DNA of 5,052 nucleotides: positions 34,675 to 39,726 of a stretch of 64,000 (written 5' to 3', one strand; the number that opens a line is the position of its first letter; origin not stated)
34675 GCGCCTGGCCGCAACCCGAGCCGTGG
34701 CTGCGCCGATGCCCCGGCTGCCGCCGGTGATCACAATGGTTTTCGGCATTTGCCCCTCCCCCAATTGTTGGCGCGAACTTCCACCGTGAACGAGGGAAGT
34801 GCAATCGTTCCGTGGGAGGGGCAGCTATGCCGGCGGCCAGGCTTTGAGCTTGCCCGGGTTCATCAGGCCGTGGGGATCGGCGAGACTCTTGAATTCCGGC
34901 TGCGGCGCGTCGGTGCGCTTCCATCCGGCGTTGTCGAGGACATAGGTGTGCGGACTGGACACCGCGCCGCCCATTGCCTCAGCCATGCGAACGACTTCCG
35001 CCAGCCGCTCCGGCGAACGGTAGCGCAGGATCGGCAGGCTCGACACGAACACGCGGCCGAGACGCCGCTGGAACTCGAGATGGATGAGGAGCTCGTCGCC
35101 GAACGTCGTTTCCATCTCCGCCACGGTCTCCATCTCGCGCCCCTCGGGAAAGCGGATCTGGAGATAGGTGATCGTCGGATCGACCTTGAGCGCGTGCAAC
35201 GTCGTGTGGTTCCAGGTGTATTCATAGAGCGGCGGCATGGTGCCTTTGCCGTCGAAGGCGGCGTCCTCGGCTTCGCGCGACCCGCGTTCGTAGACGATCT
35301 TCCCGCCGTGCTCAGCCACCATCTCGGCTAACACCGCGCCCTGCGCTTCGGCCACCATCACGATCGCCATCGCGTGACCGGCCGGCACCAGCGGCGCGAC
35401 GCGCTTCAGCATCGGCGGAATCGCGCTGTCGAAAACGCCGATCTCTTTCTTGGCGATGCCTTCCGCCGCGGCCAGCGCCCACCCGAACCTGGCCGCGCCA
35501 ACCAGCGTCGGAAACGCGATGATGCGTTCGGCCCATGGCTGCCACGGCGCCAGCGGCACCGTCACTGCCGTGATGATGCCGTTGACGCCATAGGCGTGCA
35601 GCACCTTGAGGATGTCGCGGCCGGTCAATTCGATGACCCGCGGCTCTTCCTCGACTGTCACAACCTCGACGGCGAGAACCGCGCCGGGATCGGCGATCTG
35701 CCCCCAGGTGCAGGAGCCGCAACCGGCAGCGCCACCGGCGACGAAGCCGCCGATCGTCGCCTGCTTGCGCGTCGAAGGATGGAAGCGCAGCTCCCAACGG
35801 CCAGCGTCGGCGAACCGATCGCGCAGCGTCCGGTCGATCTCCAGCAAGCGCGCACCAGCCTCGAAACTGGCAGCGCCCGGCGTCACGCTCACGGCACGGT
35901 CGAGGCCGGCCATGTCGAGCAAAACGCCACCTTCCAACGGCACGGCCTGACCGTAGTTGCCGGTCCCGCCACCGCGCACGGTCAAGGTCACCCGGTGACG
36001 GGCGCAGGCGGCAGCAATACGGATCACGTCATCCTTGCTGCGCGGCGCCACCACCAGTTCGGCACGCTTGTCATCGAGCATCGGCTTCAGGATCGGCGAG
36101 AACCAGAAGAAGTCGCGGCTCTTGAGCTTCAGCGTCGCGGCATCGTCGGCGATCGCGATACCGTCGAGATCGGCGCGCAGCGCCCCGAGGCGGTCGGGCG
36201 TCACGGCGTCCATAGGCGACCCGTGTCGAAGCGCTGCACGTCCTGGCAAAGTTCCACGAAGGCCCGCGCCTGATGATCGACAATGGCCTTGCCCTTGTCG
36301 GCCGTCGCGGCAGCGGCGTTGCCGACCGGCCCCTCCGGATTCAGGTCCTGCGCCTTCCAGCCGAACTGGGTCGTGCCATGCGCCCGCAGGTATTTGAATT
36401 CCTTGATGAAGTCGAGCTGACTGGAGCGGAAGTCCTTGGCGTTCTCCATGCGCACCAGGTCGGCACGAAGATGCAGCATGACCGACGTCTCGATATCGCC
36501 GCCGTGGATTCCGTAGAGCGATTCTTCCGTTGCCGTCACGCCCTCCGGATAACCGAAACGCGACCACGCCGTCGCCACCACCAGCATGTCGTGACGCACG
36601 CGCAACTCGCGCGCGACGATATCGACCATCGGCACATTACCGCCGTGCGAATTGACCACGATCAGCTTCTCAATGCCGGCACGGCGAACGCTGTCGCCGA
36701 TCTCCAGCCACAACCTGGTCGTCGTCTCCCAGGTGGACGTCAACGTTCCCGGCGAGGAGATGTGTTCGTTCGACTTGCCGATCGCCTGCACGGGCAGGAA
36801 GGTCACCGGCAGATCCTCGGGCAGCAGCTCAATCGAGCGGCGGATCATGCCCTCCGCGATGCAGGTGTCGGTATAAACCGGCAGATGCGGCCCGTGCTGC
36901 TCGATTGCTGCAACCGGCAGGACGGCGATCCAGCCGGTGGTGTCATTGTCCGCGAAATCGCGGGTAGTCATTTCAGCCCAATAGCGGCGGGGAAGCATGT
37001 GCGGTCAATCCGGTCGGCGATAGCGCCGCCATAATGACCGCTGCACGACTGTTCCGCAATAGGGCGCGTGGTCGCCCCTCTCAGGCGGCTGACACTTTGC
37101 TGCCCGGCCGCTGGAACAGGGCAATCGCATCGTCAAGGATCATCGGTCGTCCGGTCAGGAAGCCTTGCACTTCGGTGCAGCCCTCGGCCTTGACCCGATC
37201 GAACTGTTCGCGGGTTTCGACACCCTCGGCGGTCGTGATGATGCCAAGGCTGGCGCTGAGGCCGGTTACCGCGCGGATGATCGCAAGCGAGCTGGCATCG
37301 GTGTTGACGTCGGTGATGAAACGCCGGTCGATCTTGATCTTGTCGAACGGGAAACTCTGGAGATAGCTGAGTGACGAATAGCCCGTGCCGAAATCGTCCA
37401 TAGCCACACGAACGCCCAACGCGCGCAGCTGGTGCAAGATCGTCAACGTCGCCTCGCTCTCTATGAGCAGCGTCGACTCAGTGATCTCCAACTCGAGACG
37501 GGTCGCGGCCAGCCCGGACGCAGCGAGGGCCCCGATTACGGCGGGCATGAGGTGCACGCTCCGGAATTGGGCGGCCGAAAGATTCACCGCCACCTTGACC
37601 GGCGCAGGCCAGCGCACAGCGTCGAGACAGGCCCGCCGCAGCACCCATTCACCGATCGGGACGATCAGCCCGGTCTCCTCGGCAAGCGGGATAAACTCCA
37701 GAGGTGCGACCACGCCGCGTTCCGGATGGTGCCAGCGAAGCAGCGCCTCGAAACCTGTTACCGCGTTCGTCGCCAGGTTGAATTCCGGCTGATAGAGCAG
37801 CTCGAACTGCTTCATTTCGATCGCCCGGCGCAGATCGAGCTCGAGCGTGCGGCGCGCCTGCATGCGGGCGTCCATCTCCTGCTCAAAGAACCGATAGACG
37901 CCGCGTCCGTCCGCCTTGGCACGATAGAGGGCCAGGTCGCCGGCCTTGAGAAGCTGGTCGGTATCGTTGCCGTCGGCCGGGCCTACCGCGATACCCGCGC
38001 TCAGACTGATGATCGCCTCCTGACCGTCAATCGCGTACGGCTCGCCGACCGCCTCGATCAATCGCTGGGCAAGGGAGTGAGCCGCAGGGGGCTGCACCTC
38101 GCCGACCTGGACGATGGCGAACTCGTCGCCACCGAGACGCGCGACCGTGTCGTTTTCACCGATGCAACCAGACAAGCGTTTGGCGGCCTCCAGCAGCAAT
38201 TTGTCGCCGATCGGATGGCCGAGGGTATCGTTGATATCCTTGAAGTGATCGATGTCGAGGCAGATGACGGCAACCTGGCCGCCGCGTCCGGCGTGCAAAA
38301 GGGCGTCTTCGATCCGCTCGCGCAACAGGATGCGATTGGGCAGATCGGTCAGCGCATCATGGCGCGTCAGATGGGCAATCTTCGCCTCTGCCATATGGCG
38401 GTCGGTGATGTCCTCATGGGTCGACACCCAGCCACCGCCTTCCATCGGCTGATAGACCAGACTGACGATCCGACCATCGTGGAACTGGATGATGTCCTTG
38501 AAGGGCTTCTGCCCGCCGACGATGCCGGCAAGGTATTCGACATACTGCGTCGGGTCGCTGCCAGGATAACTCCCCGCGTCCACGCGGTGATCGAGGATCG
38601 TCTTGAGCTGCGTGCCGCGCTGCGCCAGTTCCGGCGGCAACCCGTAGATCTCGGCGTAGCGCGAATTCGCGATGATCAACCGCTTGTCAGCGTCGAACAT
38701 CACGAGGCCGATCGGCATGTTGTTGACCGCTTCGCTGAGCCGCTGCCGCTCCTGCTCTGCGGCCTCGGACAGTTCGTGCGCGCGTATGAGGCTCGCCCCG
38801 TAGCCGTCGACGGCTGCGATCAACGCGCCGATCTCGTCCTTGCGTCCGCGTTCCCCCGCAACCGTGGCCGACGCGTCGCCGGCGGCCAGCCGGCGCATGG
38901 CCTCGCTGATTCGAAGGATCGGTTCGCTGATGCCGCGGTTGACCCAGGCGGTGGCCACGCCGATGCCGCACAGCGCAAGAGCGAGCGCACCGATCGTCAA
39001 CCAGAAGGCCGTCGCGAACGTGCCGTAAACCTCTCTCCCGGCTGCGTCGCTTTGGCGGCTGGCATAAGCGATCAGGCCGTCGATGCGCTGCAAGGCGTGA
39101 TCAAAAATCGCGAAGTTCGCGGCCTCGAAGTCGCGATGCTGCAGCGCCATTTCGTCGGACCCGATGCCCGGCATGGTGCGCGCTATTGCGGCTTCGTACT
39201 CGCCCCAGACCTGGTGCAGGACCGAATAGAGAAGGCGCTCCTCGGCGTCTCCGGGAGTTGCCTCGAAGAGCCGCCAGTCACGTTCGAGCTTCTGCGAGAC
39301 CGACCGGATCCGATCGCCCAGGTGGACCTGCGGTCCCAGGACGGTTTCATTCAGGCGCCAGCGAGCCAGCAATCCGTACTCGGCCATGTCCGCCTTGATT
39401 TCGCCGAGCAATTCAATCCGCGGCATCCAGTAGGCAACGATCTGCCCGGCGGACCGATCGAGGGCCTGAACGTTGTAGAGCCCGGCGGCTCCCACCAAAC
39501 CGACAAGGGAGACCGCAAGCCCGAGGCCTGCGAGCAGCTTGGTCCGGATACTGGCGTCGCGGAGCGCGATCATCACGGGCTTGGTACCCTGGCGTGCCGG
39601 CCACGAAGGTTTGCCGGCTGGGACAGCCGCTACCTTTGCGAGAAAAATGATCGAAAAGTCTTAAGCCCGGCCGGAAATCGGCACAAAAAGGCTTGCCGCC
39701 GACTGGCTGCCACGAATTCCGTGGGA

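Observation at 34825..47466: Two paralogous, translationally coupled 'ring hydrolase + PCMH-type FAD oxidase' gene pairs 8 kb apart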

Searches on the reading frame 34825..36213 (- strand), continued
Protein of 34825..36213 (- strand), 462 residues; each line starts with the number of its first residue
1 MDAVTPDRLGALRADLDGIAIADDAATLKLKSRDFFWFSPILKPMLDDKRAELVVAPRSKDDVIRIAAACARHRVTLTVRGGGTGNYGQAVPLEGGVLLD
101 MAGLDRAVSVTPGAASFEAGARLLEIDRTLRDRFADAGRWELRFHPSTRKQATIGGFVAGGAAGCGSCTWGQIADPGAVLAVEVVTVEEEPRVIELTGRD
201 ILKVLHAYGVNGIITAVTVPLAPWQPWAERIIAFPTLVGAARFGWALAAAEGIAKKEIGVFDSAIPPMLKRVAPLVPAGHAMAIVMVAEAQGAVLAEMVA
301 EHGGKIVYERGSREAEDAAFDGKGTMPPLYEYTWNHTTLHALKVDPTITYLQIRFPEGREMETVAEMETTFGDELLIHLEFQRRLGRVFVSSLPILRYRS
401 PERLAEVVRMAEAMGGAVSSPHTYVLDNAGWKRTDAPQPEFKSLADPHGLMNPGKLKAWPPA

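Call 95: search_protein_families(library=pfam, proteins=[L098:5220-6362:-, L098:6363-6965:-, L098:6962-7507:-, L098:10407-12167:+, L098:412-1917:-, L120:4727-5815:+, L120:3558-4577:-, L120:9552-10286:-, L120:10283-11239:-, L120:11246-12694:-], max_evalue=0.00001)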
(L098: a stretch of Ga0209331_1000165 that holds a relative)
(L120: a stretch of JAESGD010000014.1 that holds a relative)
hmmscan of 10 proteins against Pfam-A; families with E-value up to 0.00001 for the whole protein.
L098:5220-6362:- (380 aa): 2 families
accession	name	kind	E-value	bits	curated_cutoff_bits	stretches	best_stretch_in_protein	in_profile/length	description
PF07969.17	Amidohydro_3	-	2.9e-20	73.7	29.7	1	81-372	155-468/472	Amidohydrolase family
PF01979.26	Amidohydro_1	-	1.2e-11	44.9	25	1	39-350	2-318/345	Amidohydrolase family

L098:6363-6965:- (200 aa): 1 family
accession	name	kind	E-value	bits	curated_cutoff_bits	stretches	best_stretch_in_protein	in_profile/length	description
PF02775.26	TPP_enzyme_C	-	4.6e-16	59.4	21.9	1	40-154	24-148/151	Thiamine pyrophosphate enzyme, C-terminal TPP binding domain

L098:6962-7507:- (181 aa): 1 family
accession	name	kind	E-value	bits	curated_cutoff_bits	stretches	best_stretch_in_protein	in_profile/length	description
PF02776.23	TPP_enzyme_N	-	8.4e-07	29.2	26.8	1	17-118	5-107/119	Thiamine pyrophosphate enzyme, N-terminal TPP binding domain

L098:10407-12167:+ (586 aa): 7 families
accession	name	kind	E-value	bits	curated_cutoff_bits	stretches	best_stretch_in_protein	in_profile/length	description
PF07719.23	TPR_2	-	1.4e-13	50.2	27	0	422-452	3-33/34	Tetratricopeptide repeat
PF14559.12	TPR_19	-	8.2e-10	39.3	25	0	464-520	1-56/68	Tetratricopeptide repeat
PF00211.25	Guanylate_cyc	-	1.4e-09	38.2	21.9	1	18-168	10-172/183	Adenylate and Guanylate cyclase catalytic domain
PF13428.12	TPR_14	-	6.6e-09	36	23.5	0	492-530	4-42/44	Tetratricopeptide repeat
PF13414.12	TPR_11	-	4e-08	33.3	26.8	0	358-385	10-37/42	TPR repeat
PF00515.34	TPR_1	-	4.5e-08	33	27.8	0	422-453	3-34/34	Tetratricopeptide repeat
PF12895.13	ANAPC3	-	2.3e-07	31.4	27.2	0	491-545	25-78/82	Anaphase-promoting complex, cyclosome, subunit 3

L098:412-1917:- (501 aa): 4 families
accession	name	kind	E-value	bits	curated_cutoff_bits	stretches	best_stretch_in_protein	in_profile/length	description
PF00941.27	FAD_binding_5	-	1.7e-47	161.8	27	1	218-381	5-169/170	FAD binding domain in molybdopterin dehydrogenase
PF01799.25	Fer2_2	-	2.6e-29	101.6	30.3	1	107-181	1-75/75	[2Fe-2S] binding domain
PF03450.22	CO_deh_flav_C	-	4.7e-28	97.7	25.5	1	389-487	1-99/102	CO dehydrogenase flavoprotein C-terminal domain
PF00111.32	Fer2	-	6.6e-07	29.6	21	1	32-94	3-73/77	2Fe-2S iron-sulfur cluster binding domain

L120:4727-5815:+ (362 aa): 1 family
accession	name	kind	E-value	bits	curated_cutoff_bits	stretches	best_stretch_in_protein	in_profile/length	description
PF09084.16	NMT1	-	9.2e-27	94.8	20.5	1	65-274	5-211/216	NMT1/THI5 like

L120:3558-4577:- (339 aa): 2 families
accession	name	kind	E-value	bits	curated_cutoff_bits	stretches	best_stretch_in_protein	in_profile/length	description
PF19112.6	VanA_C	-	5.1e-22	79.4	23.5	1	146-327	1-192/193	Vanillate O-demethylase oxygenase C-terminal domain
PF00355.32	Rieske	-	1.3e-20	73.6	20.3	1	13-92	2-82/88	Rieske [2Fe-2S] domain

L120:9552-10286:- (244 aa): 0 families

L120:10283-11239:- (318 aa): 1 family
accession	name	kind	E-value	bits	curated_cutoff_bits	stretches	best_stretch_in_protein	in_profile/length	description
PF04168.17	Alpha-E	-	1.9e-91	307.3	20.8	1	1-311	1-294/294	A predicted alpha-helical domain with a conserved ER motif.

L120:11246-12694:- (482 aa): 2 families
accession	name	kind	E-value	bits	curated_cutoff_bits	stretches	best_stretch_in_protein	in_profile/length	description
PF14403.11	CP_ATPgrasp_2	-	7.8e-164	545.5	32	1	69-445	1-374/374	Circularly permuted ATP-grasp type 2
PF04174.18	CP_ATPgrasp_1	-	4e-147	489.9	23.1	1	69-401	1-332/332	A circularly permuted ATPgrasp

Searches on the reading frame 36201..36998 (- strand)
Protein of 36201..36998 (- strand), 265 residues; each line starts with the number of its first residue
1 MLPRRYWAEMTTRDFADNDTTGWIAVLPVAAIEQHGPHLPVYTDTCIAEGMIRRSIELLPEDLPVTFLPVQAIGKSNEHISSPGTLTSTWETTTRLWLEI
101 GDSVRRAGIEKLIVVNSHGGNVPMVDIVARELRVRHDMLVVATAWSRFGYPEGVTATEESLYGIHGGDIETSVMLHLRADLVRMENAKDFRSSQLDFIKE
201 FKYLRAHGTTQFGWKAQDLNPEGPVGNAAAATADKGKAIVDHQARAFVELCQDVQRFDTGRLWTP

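Call 8: search_protein_families(library=pfam, proteins=[window:36201-36998:-])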
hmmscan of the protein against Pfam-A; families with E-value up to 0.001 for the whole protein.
window:36201-36998:- (265 aa): 1 family
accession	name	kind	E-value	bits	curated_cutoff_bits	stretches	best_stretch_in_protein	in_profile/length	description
PF02633.19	Creatininase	-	7.2e-71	238.8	31.3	1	8-250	1-237/238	Creatinine amidohydrolase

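Call 11: search_protein_families(library=ncbifam, proteins=[window:36201-36998:-], max_evalue=0.00001)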
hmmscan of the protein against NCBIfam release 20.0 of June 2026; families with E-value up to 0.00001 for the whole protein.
window:36201-36998:- (265 aa): 4 families
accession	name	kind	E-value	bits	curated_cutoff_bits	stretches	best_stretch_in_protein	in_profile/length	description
TIGR03964.1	mycofact_creat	equivalog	4.4e-31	108.2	172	1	13-259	7-225/228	mycofactocin biosynthesis peptidyl-dipeptidase MftE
TIGR04448.1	creatininase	equivalog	4.1e-21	75.8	235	1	9-251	1-242/246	creatininase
NF041098.2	diketo_inos_hlase_IolN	equivalog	3.6e-11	42.7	245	1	6-262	8-274/307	3-dehydro-scyllo-inosose hydrolase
NF033501.0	ArfB_arch_rifla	equivalog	3.5e-06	26.9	180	0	31-138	25-125/219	2-amino-5-formylamino-6-ribosylaminopyrimidin-4(3H)-one 5'-monophosphate deformylase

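Call 16: search_solved_structures(query=window:36201-36998:-, max_evalue=0.00001)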
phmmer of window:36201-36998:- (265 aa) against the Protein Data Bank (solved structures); distinct sequences matched with E-value up to 0.00001: 7.
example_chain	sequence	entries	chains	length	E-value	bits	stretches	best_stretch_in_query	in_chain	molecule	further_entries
3lub_A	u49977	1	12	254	1.5e-13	53.9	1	24-252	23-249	Putative creatinine amidohydrolase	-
1q3k_A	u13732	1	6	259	3.9e-12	49.2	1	9-190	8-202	creatininase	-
3a6e_A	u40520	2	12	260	1.2e-10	44.3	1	9-189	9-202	Creatinine amidohydrolase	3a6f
3a6j_A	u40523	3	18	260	1.8e-10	43.7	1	9-190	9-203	Creatinine amidohydrolase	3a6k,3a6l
1j2t_A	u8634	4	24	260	1.8e-10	43.7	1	9-190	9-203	creatinine amidohydrolase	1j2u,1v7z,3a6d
3a6h_A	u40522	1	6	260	2.6e-10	43.2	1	9-190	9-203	Creatinine amidohydrolase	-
3a6g_A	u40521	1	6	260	4.9e-10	42.3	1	9-190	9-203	Creatinine amidohydrolase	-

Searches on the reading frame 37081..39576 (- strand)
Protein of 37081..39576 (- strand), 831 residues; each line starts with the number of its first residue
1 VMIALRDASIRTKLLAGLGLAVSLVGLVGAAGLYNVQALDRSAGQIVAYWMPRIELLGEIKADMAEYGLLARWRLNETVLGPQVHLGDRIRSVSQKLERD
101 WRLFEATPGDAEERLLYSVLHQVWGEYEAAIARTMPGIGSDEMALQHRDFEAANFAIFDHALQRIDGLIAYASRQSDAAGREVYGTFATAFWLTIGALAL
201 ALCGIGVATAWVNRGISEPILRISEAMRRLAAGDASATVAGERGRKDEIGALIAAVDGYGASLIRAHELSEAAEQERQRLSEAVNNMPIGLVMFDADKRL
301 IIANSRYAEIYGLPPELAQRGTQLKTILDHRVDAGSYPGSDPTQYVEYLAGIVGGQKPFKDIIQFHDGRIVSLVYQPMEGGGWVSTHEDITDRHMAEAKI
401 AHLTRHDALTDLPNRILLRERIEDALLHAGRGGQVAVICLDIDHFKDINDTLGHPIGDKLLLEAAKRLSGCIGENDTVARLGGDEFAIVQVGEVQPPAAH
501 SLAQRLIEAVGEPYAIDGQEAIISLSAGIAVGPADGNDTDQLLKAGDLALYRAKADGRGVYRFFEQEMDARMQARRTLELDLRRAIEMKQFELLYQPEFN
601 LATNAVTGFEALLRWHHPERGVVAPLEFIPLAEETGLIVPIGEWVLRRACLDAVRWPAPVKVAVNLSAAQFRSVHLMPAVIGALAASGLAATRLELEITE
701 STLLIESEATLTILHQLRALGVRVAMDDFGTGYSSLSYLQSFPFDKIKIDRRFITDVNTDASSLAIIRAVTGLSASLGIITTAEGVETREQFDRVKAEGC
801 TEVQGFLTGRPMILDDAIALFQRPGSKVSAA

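Call 8: search_protein_families(library=pfam, proteins=[window:37081-39576:-])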
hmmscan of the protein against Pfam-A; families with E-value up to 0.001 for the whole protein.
window:37081-39576:- (831 aa): 7 families
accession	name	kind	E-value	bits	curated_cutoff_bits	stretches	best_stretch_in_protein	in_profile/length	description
PF00563.25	EAL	-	1.1e-71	241.4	31.3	1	581-811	3-236/236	EAL domain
PF00990.26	GGDEF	-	1.1e-42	146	23.8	1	405-558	2-159/161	Diguanylate cyclase, GGDEF domain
PF12860.13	PAS_7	-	1.3e-28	99.9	27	1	284-397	1-114/115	PAS fold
PF12729.13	4HB_MCP_1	-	2e-12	47.5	27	1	8-136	2-130/181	Four helix bundle sensory module for signal transduction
PF00672.30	HAMP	-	1.3e-06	29.1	25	1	211-257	1-45/53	HAMP domain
PF13188.13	PAS_8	-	9.2e-05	22.7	21.8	1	278-326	1-45/65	PAS domain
PF08448.16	PAS_4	-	0.00017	22.2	23.1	0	285-394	2-109/110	PAS fold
